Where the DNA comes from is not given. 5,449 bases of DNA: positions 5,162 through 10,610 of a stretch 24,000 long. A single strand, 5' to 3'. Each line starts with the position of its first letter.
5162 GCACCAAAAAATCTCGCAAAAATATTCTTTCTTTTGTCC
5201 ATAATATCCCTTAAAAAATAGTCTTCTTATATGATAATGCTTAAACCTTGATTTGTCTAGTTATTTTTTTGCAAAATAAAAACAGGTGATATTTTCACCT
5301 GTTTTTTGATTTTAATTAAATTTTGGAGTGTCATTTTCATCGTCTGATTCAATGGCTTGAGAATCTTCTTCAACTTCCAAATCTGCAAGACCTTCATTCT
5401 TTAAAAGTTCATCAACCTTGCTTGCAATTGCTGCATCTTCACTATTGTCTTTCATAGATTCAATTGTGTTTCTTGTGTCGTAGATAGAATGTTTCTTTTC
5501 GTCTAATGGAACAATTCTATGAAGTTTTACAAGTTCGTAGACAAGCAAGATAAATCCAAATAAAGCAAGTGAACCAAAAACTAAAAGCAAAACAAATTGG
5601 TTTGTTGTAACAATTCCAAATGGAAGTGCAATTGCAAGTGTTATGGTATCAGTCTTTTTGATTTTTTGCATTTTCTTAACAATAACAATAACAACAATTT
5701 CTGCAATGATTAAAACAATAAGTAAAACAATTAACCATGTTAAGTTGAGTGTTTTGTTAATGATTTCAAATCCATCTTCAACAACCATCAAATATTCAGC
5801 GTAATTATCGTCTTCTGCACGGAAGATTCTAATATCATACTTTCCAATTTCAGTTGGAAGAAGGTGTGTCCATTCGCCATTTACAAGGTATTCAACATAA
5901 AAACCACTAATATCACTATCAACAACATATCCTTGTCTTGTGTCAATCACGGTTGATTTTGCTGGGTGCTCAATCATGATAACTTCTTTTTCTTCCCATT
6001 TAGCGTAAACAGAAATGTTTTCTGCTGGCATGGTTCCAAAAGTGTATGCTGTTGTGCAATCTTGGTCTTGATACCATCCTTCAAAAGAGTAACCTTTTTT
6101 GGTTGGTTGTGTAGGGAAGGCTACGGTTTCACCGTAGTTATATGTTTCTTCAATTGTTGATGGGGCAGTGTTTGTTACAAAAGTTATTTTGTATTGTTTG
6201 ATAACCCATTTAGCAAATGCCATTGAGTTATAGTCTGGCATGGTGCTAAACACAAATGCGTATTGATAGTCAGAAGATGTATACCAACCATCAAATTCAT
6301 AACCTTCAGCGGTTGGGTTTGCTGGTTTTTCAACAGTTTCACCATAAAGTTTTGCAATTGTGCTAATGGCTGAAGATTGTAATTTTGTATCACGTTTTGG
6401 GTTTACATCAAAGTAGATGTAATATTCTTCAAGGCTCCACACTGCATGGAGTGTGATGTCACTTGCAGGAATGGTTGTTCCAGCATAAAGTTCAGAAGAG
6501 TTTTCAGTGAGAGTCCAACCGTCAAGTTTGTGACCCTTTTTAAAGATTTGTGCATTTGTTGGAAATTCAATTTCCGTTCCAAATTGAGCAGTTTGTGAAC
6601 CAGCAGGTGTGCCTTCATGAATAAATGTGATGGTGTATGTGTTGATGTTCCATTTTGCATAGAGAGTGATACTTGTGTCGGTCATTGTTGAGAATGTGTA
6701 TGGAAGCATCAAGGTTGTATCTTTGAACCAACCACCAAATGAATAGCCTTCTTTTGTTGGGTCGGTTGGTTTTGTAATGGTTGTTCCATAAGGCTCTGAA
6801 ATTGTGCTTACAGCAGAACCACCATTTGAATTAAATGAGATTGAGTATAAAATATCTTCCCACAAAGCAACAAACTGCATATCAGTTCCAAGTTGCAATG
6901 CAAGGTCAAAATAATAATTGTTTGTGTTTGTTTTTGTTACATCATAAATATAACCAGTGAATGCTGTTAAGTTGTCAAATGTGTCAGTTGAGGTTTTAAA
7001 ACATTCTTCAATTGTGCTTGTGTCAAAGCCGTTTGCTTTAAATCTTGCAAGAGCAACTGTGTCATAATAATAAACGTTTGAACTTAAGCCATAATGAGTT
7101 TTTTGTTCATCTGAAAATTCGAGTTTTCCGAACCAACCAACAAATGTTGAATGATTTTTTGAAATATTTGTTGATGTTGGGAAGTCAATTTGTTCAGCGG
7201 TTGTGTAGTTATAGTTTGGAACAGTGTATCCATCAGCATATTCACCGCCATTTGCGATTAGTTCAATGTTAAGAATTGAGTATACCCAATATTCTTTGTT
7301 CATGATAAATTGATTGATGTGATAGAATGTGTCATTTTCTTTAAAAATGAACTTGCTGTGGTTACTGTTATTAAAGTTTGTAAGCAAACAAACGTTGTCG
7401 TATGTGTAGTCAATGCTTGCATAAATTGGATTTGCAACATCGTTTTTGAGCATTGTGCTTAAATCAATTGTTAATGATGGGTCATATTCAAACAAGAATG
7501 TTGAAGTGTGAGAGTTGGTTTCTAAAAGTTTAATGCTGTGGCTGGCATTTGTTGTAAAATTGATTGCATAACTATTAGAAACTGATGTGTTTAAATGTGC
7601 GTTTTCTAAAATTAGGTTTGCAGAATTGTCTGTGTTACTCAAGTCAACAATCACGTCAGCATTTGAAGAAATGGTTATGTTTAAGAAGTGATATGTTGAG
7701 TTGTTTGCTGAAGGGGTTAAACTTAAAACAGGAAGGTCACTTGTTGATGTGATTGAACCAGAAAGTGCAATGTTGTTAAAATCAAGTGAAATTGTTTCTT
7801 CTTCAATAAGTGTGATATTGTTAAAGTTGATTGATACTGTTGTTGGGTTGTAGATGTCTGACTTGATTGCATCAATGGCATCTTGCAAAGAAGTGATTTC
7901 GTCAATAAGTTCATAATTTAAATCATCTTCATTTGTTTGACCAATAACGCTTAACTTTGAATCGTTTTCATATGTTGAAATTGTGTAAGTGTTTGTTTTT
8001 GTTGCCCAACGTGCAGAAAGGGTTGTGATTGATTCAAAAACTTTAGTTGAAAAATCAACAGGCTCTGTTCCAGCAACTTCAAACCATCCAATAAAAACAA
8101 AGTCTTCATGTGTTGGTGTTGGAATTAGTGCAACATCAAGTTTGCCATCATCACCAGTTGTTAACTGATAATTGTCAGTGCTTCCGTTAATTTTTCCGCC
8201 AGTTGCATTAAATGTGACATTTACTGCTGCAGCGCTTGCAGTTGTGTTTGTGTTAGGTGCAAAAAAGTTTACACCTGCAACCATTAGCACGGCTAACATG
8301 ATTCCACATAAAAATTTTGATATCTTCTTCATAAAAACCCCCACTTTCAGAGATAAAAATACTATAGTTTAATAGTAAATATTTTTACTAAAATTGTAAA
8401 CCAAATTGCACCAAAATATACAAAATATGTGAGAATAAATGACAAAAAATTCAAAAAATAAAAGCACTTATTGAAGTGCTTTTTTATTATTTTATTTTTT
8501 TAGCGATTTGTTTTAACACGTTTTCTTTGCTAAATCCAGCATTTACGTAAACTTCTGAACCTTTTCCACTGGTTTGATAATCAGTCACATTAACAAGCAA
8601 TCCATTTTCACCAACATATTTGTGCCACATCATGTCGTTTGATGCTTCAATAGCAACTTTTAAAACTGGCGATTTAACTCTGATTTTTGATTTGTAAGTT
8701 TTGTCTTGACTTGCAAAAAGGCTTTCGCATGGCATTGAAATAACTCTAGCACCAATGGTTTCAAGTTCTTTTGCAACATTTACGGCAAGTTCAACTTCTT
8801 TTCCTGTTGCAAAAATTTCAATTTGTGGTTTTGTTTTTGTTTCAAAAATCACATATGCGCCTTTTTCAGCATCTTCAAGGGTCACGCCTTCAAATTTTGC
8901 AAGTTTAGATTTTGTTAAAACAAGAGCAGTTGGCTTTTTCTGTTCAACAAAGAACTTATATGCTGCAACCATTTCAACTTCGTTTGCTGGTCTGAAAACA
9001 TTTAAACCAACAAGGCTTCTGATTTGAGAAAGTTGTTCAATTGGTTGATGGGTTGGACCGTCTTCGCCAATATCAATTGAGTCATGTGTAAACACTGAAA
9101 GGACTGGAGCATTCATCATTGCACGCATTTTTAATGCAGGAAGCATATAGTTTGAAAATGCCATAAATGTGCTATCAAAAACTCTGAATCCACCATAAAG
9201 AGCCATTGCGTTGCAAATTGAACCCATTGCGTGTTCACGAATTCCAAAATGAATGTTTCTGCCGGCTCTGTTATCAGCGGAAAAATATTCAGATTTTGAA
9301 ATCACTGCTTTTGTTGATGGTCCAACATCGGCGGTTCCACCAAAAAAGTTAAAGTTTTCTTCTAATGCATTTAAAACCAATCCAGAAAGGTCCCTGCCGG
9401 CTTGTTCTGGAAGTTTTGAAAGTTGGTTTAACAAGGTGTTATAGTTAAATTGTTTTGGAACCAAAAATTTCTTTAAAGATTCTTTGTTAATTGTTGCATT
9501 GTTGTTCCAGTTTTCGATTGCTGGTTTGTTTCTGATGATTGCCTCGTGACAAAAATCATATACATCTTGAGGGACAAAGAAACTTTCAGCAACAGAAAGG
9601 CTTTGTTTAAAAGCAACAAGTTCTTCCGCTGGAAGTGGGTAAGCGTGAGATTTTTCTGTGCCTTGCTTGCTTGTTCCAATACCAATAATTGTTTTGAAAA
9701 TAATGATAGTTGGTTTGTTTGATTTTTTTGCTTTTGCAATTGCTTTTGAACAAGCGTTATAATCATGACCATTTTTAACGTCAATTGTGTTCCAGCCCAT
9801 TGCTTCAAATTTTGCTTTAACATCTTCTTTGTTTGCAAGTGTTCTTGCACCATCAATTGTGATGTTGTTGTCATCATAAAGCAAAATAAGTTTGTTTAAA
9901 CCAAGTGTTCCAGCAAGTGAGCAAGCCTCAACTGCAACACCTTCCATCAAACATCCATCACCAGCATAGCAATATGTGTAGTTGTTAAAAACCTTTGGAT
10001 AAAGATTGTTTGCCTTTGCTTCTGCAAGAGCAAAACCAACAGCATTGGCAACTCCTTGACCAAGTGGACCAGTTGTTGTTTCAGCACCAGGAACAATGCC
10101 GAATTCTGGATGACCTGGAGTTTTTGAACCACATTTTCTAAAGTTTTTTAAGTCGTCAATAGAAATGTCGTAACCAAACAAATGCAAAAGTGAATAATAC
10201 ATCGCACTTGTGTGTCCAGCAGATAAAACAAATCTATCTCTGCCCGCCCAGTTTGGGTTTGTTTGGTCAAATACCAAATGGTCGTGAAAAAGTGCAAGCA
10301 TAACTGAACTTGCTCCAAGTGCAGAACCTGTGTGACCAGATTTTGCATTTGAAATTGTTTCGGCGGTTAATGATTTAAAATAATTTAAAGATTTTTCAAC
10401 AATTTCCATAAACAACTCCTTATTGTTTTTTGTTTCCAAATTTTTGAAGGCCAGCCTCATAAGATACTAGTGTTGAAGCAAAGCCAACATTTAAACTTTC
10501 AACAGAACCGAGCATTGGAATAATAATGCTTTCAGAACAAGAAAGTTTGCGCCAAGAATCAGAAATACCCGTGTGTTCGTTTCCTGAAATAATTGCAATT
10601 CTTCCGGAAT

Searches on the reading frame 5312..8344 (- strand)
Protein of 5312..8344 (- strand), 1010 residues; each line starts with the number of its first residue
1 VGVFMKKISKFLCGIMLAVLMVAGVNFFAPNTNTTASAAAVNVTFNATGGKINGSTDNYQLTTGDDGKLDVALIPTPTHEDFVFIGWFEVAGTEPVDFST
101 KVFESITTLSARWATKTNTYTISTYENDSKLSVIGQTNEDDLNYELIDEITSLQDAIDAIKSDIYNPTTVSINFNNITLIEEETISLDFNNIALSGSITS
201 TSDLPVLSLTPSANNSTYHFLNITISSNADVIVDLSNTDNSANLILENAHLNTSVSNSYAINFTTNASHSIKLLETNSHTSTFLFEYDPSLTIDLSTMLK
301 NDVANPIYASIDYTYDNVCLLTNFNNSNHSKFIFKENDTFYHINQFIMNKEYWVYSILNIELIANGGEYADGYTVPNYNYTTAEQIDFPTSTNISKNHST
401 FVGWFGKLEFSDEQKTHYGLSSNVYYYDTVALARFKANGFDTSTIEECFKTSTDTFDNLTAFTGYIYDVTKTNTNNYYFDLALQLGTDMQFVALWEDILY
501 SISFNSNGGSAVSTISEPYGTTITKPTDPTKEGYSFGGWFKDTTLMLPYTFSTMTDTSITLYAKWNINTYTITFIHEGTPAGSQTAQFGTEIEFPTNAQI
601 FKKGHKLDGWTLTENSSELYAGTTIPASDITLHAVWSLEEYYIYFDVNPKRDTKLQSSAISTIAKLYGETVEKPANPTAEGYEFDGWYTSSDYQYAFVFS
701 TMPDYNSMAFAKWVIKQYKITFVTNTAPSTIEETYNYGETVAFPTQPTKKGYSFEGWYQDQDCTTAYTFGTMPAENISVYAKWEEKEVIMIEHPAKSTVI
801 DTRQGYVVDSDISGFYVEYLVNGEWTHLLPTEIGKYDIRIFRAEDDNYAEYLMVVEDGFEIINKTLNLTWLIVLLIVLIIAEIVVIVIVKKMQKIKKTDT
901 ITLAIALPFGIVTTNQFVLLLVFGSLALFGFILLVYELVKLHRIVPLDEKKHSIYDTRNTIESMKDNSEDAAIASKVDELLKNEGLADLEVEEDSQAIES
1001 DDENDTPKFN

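Call 58: search_protein_families(library=pfam, proteins=[window:5312-8344:-], max_evalue=0.00001)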
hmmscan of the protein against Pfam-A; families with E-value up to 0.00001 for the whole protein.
window:5312-8344:- (1010 aa): 2 families
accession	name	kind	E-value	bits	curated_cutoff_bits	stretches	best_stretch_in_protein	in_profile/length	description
PF09479.16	Flg_new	-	1.4e-63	211.3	27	5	500-564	1-65/65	Listeria-Bacteroides repeat domain (List_Bact_rpt)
PF18998.6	Flg_new_2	-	1.5e-07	31.7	23.6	0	730-786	12-72/73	Divergent InlB B-repeat domain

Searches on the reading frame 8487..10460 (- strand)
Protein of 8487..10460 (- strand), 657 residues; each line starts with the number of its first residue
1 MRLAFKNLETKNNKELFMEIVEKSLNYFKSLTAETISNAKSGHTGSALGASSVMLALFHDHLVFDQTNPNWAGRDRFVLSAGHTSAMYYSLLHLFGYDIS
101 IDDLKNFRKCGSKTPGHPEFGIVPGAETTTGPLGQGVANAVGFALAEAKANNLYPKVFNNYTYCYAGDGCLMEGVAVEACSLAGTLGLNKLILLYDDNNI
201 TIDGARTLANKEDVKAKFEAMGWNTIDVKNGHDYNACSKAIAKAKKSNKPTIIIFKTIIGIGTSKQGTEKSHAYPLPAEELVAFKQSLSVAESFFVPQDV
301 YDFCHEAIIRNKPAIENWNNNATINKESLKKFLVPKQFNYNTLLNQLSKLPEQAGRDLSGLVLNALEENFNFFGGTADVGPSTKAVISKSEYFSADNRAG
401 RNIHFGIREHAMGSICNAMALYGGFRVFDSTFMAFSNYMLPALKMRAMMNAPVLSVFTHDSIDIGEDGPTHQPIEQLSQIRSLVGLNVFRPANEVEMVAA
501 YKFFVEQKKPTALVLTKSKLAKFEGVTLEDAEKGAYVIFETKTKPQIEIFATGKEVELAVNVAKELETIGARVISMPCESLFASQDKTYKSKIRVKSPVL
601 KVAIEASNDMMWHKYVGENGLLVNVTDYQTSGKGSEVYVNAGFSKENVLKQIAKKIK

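Call 58: search_protein_families(library=pfam, proteins=[window:8487-10460:-], max_evalue=0.00001)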
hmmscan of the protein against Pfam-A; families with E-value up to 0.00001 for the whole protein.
window:8487-10460:- (657 aa): 4 families
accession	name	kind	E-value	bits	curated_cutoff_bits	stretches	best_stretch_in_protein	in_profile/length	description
PF00456.26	Transketolase_N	-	1.1e-108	363.6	22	1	23-322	4-311/334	Transketolase, thiamine diphosphate binding domain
PF02779.29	Transket_pyr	-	1.5e-41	142.4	27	1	356-520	6-172/174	Transketolase, pyrimidine binding domain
PF22613.1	Transketolase_C_1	-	6e-24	84.9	27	1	534-643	1-112/113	Transketolase-like TK C-terminal domain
PF13292.11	DXP_synthase_N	-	3.8e-08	33.4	21.2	0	33-203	30-176/274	1-deoxy-D-xylulose-5-phosphate synthase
